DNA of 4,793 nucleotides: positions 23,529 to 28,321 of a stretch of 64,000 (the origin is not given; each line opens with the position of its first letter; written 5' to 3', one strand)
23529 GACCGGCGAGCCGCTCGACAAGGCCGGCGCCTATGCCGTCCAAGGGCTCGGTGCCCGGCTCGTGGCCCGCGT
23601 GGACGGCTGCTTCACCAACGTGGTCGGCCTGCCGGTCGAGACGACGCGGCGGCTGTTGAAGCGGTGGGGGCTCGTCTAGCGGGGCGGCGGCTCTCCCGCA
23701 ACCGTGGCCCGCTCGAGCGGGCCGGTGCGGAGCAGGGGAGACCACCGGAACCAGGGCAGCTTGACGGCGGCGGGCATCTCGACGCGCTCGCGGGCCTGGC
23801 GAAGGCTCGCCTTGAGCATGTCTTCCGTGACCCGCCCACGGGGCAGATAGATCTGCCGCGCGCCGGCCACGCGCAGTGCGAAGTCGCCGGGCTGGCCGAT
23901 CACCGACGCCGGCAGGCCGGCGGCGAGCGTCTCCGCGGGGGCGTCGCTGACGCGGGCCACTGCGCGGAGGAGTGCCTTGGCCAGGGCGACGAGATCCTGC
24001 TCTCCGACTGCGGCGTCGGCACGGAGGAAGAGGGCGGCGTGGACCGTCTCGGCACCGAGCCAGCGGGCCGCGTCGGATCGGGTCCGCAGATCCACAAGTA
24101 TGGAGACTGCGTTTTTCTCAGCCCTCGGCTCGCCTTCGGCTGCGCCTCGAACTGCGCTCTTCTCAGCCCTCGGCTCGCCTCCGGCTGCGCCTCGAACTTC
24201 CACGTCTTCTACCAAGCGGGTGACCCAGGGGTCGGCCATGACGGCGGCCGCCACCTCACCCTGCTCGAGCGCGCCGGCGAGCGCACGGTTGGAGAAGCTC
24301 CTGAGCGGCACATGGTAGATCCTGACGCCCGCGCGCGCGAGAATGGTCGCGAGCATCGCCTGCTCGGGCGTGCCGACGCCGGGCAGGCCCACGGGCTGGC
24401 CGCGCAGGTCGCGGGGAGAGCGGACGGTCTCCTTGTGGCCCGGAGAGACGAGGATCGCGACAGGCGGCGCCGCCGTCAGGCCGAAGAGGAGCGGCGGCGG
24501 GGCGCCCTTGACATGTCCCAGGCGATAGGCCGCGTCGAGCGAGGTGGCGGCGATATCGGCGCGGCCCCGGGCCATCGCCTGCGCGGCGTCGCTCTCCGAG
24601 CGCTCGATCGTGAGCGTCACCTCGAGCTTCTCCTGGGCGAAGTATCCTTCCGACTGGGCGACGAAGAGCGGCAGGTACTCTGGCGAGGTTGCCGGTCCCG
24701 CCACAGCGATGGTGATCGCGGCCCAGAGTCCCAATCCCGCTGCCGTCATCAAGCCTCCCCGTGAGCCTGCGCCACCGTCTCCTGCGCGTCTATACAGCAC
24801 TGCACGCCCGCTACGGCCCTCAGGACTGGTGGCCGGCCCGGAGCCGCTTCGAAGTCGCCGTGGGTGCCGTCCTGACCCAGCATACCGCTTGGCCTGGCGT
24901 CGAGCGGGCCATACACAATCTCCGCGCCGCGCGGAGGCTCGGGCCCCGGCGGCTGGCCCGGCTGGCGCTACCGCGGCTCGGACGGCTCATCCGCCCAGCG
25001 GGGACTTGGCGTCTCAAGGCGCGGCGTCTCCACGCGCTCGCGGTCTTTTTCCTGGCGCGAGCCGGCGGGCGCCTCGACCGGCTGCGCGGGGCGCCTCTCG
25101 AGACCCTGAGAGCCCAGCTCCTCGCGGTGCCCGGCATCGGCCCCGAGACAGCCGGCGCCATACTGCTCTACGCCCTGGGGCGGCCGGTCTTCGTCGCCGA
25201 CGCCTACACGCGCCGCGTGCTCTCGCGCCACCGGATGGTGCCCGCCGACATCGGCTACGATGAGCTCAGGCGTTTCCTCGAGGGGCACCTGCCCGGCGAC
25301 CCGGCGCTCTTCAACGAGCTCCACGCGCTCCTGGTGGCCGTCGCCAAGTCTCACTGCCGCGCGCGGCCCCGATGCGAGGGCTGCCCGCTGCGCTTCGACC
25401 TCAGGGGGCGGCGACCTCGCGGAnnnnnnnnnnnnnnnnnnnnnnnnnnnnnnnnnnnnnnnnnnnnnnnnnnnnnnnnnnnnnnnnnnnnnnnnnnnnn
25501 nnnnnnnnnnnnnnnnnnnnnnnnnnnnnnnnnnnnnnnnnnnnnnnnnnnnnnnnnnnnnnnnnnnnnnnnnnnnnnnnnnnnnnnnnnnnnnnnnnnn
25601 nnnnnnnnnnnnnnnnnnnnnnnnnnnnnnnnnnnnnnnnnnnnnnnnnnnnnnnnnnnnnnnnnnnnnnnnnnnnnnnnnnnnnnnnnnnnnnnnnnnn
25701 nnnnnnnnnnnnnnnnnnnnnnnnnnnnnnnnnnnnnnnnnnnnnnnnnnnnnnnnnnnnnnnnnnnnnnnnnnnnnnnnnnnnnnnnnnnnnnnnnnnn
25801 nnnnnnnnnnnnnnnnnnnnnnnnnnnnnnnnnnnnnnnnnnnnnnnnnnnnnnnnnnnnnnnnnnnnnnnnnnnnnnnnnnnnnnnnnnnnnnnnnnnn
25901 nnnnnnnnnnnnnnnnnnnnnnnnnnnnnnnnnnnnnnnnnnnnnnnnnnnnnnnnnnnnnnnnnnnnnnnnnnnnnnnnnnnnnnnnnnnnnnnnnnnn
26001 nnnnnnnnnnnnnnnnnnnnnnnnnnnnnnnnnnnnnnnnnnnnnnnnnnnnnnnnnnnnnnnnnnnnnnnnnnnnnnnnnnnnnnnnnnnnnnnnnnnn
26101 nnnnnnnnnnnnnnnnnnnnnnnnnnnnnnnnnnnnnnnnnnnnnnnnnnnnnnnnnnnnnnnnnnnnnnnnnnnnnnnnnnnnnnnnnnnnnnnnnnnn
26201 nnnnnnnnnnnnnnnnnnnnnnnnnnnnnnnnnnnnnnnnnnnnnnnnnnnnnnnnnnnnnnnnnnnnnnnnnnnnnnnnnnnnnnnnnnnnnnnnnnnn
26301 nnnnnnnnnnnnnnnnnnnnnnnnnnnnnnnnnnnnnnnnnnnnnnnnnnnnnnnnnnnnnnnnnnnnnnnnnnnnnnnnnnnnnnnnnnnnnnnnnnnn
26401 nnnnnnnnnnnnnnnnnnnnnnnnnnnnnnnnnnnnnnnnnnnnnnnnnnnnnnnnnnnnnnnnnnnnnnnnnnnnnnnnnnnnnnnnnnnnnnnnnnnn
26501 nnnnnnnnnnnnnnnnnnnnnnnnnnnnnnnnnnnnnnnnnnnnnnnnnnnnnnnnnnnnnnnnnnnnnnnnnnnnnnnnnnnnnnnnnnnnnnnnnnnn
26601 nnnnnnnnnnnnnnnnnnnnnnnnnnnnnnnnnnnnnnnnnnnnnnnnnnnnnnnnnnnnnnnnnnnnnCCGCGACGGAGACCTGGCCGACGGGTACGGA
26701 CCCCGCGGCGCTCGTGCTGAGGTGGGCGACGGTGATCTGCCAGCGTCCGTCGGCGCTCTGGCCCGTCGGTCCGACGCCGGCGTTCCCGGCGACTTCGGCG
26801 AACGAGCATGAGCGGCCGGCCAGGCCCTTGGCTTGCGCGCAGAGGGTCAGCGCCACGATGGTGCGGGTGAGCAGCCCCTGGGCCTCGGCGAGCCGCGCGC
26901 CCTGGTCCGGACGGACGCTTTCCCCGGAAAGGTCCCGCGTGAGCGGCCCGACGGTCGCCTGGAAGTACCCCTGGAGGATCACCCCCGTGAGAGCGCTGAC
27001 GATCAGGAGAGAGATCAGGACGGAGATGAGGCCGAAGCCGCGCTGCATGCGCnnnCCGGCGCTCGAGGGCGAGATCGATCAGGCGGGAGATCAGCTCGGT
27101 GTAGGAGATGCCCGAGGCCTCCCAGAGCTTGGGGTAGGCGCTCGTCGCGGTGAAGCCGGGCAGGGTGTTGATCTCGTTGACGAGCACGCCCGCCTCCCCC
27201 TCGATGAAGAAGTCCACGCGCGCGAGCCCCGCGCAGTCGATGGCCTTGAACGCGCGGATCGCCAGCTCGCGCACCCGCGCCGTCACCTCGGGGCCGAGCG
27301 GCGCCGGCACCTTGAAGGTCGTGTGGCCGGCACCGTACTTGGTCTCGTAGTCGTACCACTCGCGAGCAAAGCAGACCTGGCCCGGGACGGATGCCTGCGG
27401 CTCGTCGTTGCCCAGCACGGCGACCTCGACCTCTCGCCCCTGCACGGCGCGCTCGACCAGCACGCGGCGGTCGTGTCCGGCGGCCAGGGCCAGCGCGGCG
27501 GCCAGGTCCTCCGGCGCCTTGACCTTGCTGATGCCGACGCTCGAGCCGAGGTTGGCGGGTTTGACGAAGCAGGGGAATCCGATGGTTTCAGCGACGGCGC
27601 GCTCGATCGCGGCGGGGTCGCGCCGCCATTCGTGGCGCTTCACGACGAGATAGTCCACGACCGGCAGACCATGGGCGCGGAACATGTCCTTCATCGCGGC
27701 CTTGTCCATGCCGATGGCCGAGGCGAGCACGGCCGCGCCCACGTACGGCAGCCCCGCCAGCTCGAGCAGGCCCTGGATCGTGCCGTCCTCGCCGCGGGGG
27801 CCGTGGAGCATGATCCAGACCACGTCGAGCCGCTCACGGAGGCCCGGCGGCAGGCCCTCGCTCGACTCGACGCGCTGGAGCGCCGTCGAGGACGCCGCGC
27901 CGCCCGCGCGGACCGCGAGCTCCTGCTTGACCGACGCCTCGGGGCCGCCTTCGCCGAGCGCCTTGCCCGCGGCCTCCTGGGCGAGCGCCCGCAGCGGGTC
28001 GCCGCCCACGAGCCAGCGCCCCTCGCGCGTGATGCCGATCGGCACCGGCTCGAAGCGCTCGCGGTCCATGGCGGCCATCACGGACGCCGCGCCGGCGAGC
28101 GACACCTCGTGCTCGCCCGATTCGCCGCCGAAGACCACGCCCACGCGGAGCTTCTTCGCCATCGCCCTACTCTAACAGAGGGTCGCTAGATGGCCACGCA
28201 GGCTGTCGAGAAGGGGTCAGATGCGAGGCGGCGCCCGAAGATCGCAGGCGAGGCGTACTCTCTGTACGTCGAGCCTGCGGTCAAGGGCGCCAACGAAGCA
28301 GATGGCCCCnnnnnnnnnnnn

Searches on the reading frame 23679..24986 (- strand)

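Call 30: search_protein_families(library=pfam, proteins=[window:23679-24986:-], max_evalue=0.00001)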
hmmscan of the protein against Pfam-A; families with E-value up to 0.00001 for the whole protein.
window:23679-24986:- (436 aa): 2 families
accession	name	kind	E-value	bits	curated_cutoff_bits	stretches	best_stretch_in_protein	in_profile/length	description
PF09084.16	NMT1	-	6.8e-19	69.1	20.5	1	102-250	2-146/216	NMT1/THI5 like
PF13379.11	NMT1_2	-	9e-09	35.9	24.7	1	104-261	18-189/252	NMT1-like family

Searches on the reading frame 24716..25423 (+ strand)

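Call 30: search_protein_families(library=pfam, proteins=[window:24716-25423:+], max_evalue=0.00001)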
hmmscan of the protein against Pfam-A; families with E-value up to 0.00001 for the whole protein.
window:24716-25423:+ (236 aa): 2 families
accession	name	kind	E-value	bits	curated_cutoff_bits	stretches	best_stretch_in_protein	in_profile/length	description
PF00730.31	HhH-GPD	-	1.2e-12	48.6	26.2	1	49-189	1-103/108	HhH-GPD superfamily base excision DNA repair protein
PF00633.29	HHH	-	1e-06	28.7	24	1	132-152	10-30/30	Helix-hairpin-helix motif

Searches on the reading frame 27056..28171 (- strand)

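Call 30: search_protein_families(library=pfam, proteins=[window:27056-28171:-], max_evalue=0.00001)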
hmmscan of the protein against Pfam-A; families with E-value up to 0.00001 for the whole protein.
window:27056-28171:- (372 aa): 4 families
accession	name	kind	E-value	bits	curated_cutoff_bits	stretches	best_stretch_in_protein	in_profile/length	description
PF07478.18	Dala_Dala_lig_C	-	1.5e-73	247.1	24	1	164-366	2-204/204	D-ala D-ala ligase C-terminus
PF01820.27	Dala_Dala_lig_N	-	7.2e-33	114.1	34.6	1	9-146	1-121/121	D-ala D-ala ligase N-terminus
PF02222.28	ATP-grasp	-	9.2e-13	48.7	27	1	163-335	2-160/179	ATP-grasp domain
PF02786.22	CPSase_L_D2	-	2.4e-07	30.9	19.8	1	190-336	30-178/211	Carbamoyl-phosphate synthase L chain, ATP binding domain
